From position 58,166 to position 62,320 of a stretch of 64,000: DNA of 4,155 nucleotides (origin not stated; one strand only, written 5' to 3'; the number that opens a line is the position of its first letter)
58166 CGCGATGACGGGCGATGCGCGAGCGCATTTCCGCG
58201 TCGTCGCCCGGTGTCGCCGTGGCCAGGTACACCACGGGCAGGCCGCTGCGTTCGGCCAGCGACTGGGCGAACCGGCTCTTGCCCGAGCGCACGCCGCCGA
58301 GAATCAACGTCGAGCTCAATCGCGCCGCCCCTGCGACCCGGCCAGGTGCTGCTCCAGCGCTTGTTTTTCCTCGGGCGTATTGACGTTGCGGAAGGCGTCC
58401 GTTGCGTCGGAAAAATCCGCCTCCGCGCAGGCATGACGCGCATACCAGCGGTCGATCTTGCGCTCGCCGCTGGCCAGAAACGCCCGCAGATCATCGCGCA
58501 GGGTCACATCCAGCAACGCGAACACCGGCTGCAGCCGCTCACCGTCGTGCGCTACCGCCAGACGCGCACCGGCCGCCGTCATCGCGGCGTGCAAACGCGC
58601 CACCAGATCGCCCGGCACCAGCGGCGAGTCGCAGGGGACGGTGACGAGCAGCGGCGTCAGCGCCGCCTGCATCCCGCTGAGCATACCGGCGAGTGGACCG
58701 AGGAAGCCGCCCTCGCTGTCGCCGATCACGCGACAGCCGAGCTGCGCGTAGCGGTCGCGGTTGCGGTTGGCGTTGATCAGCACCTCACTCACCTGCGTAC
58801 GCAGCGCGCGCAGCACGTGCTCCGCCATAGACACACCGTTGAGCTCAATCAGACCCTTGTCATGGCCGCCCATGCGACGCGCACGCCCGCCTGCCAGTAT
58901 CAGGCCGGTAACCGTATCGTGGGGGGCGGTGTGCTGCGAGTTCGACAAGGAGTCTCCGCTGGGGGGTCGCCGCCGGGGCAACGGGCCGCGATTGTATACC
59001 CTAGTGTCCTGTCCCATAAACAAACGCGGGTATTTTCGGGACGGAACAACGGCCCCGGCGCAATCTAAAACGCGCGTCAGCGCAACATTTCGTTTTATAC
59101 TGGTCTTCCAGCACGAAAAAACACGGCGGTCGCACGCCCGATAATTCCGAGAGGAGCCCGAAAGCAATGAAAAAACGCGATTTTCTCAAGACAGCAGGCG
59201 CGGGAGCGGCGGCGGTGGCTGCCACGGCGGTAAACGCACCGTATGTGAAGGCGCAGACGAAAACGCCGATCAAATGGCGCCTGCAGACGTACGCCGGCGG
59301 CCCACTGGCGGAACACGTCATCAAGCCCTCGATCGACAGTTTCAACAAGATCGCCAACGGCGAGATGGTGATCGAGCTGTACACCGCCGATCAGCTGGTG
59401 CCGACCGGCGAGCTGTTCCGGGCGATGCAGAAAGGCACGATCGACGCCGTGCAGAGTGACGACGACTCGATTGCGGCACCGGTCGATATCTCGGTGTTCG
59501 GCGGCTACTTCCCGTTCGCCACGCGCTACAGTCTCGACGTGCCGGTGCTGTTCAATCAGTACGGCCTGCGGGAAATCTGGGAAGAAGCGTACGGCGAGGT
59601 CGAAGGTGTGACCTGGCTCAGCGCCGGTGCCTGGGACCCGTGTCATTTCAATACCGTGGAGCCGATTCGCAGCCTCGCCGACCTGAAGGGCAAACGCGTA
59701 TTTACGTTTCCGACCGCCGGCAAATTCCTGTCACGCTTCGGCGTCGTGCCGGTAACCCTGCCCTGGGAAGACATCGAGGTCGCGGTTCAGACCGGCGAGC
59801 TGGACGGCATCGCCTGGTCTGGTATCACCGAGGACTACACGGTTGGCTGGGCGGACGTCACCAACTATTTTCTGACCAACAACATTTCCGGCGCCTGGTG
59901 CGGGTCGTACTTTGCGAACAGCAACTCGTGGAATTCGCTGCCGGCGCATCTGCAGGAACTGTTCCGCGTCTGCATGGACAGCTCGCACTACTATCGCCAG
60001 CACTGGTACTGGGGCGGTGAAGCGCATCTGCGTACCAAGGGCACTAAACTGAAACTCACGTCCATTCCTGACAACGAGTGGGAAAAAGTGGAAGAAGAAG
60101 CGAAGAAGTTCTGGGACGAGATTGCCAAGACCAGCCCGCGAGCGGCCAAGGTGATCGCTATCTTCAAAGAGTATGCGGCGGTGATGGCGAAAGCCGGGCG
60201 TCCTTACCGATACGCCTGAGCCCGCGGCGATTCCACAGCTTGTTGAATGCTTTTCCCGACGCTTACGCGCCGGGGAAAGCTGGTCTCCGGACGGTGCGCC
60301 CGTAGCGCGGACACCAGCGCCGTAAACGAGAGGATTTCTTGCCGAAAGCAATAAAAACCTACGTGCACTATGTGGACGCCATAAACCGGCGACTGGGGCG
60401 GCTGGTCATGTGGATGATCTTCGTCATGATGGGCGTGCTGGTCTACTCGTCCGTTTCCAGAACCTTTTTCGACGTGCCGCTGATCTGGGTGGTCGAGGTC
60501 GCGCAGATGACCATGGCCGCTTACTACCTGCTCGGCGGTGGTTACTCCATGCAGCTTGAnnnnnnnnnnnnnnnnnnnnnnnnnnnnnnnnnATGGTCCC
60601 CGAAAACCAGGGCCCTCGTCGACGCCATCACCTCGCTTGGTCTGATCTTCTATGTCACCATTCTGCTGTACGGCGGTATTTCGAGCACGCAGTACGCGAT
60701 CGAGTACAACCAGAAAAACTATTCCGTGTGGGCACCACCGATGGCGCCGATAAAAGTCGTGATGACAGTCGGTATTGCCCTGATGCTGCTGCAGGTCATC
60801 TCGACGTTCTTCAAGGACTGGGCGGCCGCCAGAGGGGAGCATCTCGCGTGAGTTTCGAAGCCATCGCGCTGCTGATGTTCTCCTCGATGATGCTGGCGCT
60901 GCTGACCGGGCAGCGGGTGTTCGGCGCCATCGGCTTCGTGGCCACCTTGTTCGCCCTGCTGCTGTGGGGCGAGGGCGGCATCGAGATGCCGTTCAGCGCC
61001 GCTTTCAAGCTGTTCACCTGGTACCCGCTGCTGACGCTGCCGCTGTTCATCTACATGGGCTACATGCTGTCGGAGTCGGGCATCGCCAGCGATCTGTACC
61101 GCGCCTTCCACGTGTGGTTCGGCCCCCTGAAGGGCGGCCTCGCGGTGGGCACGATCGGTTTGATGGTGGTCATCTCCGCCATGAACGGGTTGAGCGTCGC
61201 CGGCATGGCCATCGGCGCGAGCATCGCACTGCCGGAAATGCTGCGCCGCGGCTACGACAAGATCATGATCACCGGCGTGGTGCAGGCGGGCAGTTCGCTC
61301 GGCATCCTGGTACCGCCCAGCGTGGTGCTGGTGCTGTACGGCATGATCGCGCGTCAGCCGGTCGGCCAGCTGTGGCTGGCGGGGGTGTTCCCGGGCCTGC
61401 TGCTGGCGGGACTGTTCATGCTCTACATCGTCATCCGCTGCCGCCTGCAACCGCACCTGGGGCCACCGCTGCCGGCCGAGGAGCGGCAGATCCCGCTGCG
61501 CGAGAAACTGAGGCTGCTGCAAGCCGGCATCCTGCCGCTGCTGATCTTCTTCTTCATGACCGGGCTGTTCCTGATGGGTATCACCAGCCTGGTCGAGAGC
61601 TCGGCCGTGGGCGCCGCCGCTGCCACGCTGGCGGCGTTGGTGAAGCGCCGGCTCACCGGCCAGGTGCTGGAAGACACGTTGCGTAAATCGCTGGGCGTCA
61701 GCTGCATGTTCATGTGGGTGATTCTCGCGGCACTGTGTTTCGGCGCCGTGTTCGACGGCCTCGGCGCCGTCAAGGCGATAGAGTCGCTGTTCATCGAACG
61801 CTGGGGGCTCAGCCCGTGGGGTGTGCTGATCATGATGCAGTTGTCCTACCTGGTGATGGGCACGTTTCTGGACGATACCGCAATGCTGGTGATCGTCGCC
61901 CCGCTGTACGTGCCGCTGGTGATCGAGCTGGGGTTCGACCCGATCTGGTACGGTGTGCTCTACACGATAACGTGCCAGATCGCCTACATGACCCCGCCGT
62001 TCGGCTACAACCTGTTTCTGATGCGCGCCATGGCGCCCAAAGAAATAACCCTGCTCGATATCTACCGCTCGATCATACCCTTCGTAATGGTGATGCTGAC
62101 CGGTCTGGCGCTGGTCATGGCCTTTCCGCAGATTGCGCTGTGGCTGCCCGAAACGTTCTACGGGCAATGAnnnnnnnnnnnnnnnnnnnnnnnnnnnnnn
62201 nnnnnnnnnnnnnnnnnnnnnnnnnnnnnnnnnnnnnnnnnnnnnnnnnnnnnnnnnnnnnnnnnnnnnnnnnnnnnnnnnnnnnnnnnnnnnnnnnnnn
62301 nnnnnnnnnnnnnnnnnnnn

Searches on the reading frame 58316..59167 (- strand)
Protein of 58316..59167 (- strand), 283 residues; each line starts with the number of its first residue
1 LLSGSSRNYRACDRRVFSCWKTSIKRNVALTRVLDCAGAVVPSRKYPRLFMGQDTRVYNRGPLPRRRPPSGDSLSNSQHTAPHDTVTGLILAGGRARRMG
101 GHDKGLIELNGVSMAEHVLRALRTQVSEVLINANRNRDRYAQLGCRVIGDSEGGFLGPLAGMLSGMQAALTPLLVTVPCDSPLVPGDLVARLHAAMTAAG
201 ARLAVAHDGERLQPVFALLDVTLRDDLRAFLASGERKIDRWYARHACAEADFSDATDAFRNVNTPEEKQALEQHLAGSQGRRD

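Call 53: search_protein_families(library=pfam, proteins=[window:58316-59167:-], max_evalue=0.001)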
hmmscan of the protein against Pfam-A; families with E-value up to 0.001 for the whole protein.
window:58316-59167:- (283 aa): 1 family
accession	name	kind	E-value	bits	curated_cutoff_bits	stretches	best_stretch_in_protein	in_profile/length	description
PF12804.13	NTP_transf_3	-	2.5e-38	132.2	27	1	88-245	1-157/160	MobA-like NTP transferase domain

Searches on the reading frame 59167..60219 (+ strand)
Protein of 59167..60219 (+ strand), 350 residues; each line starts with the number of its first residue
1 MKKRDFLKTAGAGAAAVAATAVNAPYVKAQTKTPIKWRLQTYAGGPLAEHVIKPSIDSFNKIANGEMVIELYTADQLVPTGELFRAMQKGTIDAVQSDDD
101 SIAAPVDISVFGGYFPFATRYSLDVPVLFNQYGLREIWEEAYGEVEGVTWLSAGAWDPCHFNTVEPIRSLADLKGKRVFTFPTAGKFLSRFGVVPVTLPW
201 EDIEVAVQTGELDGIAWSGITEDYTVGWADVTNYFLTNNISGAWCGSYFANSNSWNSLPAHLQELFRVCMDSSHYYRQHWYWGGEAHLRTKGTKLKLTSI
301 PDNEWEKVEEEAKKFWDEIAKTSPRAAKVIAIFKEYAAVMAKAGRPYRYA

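Call 53: search_protein_families(library=pfam, proteins=[window:59167-60219:+], max_evalue=0.001)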
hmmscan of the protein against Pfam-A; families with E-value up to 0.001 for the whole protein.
window:59167-60219:+ (350 aa): 2 families
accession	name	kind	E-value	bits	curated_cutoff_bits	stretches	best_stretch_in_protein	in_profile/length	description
PF03480.18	DctP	-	7.1e-20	71.9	23.4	1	59-321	22-284/286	Bacterial extracellular solute-binding protein, family 7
PF10518.14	TAT_signal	-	0.00038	20.7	22.7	1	3-19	4-20/21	TAT (twin-arginine translocation) pathway signal sequence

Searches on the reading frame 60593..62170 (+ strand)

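Call 53: search_protein_families(library=pfam, proteins=[window:60593-62170:+], max_evalue=0.001)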
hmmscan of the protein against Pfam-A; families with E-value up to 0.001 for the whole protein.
window:60593-62170:+ (525 aa): 1 family
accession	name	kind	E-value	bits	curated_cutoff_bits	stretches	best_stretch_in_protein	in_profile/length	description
PF06808.19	DctM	-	1.5e-67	228.7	23.8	1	100-514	3-413/413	Tripartite ATP-independent periplasmic transporter, DctM component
